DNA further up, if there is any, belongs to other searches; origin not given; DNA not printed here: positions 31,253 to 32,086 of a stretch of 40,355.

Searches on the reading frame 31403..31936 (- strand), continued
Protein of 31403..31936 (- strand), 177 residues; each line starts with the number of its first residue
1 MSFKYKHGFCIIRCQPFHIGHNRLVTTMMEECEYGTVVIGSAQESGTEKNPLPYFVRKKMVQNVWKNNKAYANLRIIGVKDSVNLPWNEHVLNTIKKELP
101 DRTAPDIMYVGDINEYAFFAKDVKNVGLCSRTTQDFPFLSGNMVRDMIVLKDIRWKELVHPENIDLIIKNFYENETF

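Call 46: search_protein_families(library=ncbifam, proteins=[L018:4621-5484:+, L018:5445-6206:+, L018:6817-7707:+, L018:7697-8521:+, L001:5827-6345:+, L036:5818-6783:+, L036:6714-7658:+, L036:7648-8511:+], max_evalue=0.001)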
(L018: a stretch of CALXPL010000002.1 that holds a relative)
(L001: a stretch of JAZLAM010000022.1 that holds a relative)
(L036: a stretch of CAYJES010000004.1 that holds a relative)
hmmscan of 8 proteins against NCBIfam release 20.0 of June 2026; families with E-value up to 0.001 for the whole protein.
L018:4621-5484:+ (287 aa): 1 family
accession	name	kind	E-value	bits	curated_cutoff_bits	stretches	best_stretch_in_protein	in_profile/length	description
TIGR00070.1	hisG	equivalog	1.7e-40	138.8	75.75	1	3-182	1-182/183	ATP phosphoribosyltransferase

L018:5445-6206:+ (253 aa): 22 families
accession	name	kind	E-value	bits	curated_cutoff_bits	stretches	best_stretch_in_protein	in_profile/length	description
TIGR00007.1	TIGR00007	equivalog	4.2e-66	222.9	228.95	1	15-248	1-230/231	1-(5-phosphoribosyl)-5-[(5-phosphoribosylamino)methylideneamino]imidazole-4-carboxamide isomerase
NF010112.0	PRK13585.1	equivalog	5.2e-49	167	243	1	12-250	2-235/241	1-(5-phosphoribosyl)-5-[(5-phosphoribosylamino)methylideneamino]imidazole-4-carboxamide isomerase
TIGR01919.1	hisA-trpF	equivalog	2.5e-40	138.5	306.45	1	13-250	3-239/243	bifunctional 1-(5-phosphoribosyl)-5-((5-phosphoribosylamino)methylideneamino)imidazole-4-carboxamide isomerase/phosphoribosylanthranilate is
NF003156.0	PRK04128.1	equivalog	3e-37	128.7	285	1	13-250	2-225/231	1-(5-phosphoribosyl)-5-((5-phosphoribosylamino)methylideneamino)imidazole-4-carboxamide isomerase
NF010113.0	PRK13586.1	equivalog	1.7e-30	106.4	238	1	13-244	2-226/232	1-(5-phosphoribosyl)-5-((5-phosphoribosylamino)methylideneamino)imidazole-4-carboxamide isomerase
NF010114.0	PRK13587.1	equivalog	1.2e-29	103.7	305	1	14-242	3-227/234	1-(5-phosphoribosyl)-5-((5-phosphoribosylamino)methylideneamino)imidazole-4-carboxamide isomerase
TIGR03572.1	WbuZ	equivalog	5.7e-24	84.8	299.7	1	11-225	2-215/232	glycosyl amidation-associated protein WbuZ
NF010712.0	PRK14114.1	equivalog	5.2e-21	75.2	327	1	13-246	1-233/241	1-(5-phosphoribosyl)-5-((5-phosphoribosylamino)methylideneamino)imidazole-4-carboxamide isomerase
NF038364.1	AglZ_HisF2_fam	equivalog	9.1e-21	74.4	310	1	11-226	1-214/248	AglZ/HisF2 family acetamidino modification protein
TIGR00735.1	hisF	equivalog_domain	2.4e-19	69.6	294.55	1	12-242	3-235/254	imidazole glycerol phosphate synthase subunit HisF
TIGR00734.1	hisAF_rel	hypoth_equivalog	8.9e-11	42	179.85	1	13-244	1-221/221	HisA/HisF family protein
TIGR02129.1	hisA_euk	equivalog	7.3e-09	35.7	229.3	1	16-228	4-224/255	phosphoribosylformimino-5-aminoimidazole carboxamide ribotide isomerase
TIGR01768.1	GGGP-family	subfamily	5.7e-08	32.6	113.25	1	87-122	180-215/224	geranylgeranylglyceryl phosphate synthase family protein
NF003198.0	PRK04169.1-2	subfamily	1.8e-07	30.5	247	1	87-123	198-234/249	geranylgeranylglyceryl/heptaprenylglyceryl phosphate synthase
TIGR00742.1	yjbN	subfamily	2.5e-06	27.1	397.2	0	200-246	188-233/318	tRNA dihydrouridine(20/20a) synthase DusA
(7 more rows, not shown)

L018:6817-7707:+ (296 aa): 4 families
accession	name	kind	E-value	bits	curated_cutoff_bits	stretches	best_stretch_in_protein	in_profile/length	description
TIGR00081.1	purC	equivalog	2.5e-26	92.8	189.9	2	9-101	5-98/279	phosphoribosylaminoimidazolesuccinocarboxamide synthase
NF010566.0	PRK13959.1-4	equivalog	4e-07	29.5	546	0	205-277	194-264/339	phosphoribosylaminoimidazolesuccinocarboxamide synthase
NF010568.0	PRK13961.1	equivalog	1.6e-06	27.6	251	0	202-258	178-234/297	phosphoribosylaminoimidazolesuccinocarboxamide synthase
NF010564.0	PRK13959.1-1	subfamily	0.00022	20.5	459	0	201-261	165-225/294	phosphoribosylaminoimidazolesuccinocarboxamide synthase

L018:7697-8521:+ (275 aa): 1 family
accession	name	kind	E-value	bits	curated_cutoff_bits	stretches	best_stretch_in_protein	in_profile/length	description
NF045496.1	FormamaseFmdA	equivalog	2.8e-13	49.4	500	1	153-207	219-274/407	formamidase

L001:5827-6345:+ (172 aa): 0 families

L036:5818-6783:+ (321 aa): 1 family
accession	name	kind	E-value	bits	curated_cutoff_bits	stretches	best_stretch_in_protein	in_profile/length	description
TIGR00070.1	hisG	equivalog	1.1e-38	133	75.75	1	34-213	1-182/183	ATP phosphoribosyltransferase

L036:6714-7658:+ (314 aa): 6 families
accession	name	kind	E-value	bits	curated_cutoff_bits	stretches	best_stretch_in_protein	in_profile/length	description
TIGR00081.1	purC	equivalog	4.9e-29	101.6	189.9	2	24-152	4-138/279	phosphoribosylaminoimidazolesuccinocarboxamide synthase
NF010564.0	PRK13959.1-1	subfamily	2e-08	33.7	459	0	216-280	164-226/294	phosphoribosylaminoimidazolesuccinocarboxamide synthase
NF010568.0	PRK13961.1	equivalog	8.1e-08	31.8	251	0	217-280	177-238/297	phosphoribosylaminoimidazolesuccinocarboxamide synthase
NF009251.0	PRK12607.1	equivalog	9.4e-06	24.7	371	1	211-277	163-227/315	phosphoribosylaminoimidazolesuccinocarboxamide synthase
NF010567.0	PRK13960.1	equivalog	3.2e-05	22.9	581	0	207-281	199-275/367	phosphoribosylaminoimidazolesuccinocarboxamide synthase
NF010566.0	PRK13959.1-4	equivalog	6.7e-05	22.2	546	0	215-292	188-261/339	phosphoribosylaminoimidazolesuccinocarboxamide synthase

L036:7648-8511:+ (288 aa): 1 family
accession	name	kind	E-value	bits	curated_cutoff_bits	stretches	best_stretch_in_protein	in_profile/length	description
NF045496.1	FormamaseFmdA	equivalog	1.2e-10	40.7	500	1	152-200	218-267/407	formamidase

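Call 54: search_protein_families(library=pfam, proteins=[L001:5827-6345:+, L018:7697-8521:+, L019:5826-6344:+, L005:3358-3753:+], max_evalue=1)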
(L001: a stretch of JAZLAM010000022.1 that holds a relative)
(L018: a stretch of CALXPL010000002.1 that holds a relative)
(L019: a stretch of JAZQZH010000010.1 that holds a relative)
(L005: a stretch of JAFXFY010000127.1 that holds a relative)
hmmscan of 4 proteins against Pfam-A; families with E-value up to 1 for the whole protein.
L001:5827-6345:+ (172 aa): 1 family
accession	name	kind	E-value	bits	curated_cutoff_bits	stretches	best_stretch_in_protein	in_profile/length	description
PF18907.5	DUF5662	-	0.14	12.3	27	1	11-44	5-38/156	Family of unknown function (DUF5662)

L018:7697-8521:+ (275 aa): 1 family
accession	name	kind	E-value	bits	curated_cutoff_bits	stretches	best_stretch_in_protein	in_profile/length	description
PF03069.20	FmdA_AmdA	-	3.1e-21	76.2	27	2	154-210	209-266/373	Acetamidase/Formamidase family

L019:5826-6344:+ (172 aa): 2 families
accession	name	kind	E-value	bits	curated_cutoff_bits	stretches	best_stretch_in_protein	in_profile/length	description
PF23491.1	bPH_8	-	0.0076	16.5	27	1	135-171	25-60/82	SunI-like bacterial PH domain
PF06156.18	YabA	-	0.63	11.1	30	1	130-171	37-79/103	Initiation control protein YabA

L005:3358-3753:+ (131 aa): 2 families
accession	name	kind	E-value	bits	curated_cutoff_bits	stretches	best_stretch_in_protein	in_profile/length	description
PF00487.30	FA_desaturase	-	0.02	15.1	29.7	1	46-77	49-80/253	Fatty acid desaturase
PF12583.14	TPPII_C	-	0.047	14.7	27.7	1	71-129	6-66/69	Tripeptidyl peptidase II, C-terminal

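Call 67: search_solved_structures(query=window:31403-31936:-, max_evalue=0.01)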
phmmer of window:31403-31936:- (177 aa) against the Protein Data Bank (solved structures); distinct sequences matched with E-value up to 0.01: 10.
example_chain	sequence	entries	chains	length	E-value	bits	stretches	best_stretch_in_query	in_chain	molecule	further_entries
1ej2_A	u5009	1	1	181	3.7e-06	30.1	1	7-92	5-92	NICOTINAMIDE MONONUCLEOTIDE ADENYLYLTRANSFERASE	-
4yp5_A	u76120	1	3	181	3.8e-06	30.1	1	7-92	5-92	Nicotinamide-nucleotide adenylyltransferase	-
1m8j_A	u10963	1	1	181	5.1e-06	29.7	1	7-91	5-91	Nicotinamide-nucleotide Adenylyltransferase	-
4yp7_A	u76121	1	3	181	5.2e-06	29.6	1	7-92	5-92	Nicotinamide-nucleotide adenylyltransferase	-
1f9a_A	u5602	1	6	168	5.4e-06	29.6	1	7-67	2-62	HYPOTHETICAL PROTEIN MJ0541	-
1m8g_A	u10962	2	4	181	9.7e-06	28.7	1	7-92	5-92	Nicotinamide-nucleotide Adenylyltransferase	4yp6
2qjo_A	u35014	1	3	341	1.7e-05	28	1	1-61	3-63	Bifunctional NMN adenylyltransferase/Nudix hydrolase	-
1m8f_A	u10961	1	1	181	2.3e-05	27.5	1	8-92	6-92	nicotinamide-nucleotide adenylyltransferase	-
1hyb_A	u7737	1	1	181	9.5e-05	25.5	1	7-92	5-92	NICOTINAMIDE MONONUCLEOTIDE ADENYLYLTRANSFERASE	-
1m8k_A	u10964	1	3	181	9.8e-05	25.5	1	7-92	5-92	Nicotinamide-nucleotide Adenylyltransferase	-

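Call 74: search_protein_families(library=padloc, proteins=[window:31403-31936:-, L001:5827-6345:+, L018:6817-7707:+, L018:7697-8521:+], max_evalue=0.01)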
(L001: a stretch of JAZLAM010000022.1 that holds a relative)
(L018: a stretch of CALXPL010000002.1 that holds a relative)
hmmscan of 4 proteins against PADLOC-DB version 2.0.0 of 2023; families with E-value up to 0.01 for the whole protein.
window:31403-31936:- (177 aa): 0 families

L001:5827-6345:+ (172 aa): 0 families

L018:6817-7707:+ (296 aa): 0 families

L018:7697-8521:+ (275 aa): 0 families

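Call 75: search_protein_families(library=phrogs, proteins=[window:31403-31936:-, L001:5827-6345:+], max_evalue=0.001)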
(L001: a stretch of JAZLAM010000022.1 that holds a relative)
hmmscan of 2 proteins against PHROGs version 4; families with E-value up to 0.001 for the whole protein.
window:31403-31936:- (177 aa): 3 families
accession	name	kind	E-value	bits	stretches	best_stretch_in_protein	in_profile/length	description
phrog_395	-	other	5.1e-14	53.8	1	2-128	8-144/373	cytidyltransferase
phrog_3041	-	other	2.4e-08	33.9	1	5-72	50-120/678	cytidyltransferase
phrog_3462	-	moron, auxiliary metabolic gene and host takeover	0.00041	20.6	1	6-116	3-117/346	nicotinamide-nucleotide adenylyltransferase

L001:5827-6345:+ (172 aa): 0 families

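Call 79: find_encoding_contigs(protein=P0055, flank=4000, max_places=3)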
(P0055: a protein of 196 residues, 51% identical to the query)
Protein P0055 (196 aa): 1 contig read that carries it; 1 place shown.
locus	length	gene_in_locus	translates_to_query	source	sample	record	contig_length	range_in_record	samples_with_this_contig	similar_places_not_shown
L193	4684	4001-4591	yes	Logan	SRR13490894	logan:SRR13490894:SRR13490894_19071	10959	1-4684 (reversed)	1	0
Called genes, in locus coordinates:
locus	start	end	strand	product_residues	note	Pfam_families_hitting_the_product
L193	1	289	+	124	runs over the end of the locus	PF00462:Glutaredoxin (weak)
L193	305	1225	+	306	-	PF13098:Thioredoxin_2 (faint), PF13462:Thioredoxin_4, PF01323:DSBA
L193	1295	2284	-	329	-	-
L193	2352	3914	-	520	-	PF18760:ART-PolyVal (faint), PF01966:HD (weak)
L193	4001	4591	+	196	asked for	PF01467:CTP_transf_like (weak)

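Call 80: find_encoding_contigs(protein=P0062, flank=4000, max_places=3)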
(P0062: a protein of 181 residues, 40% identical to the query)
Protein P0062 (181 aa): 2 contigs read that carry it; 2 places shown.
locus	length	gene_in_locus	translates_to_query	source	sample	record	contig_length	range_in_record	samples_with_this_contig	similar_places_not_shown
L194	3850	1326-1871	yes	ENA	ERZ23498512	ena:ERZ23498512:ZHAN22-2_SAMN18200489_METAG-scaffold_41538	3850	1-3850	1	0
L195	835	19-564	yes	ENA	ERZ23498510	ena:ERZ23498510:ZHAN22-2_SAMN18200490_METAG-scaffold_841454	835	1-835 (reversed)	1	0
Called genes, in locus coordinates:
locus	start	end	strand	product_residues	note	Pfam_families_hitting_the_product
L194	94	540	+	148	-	-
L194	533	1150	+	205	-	-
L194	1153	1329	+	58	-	-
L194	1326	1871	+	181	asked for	PF01467:CTP_transf_like (weak)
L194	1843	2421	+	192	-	-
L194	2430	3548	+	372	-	PF21189:PHA02142, PF09414:RNA_ligase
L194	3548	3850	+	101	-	?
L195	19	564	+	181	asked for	PF01467:CTP_transf_like (weak)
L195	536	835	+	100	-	?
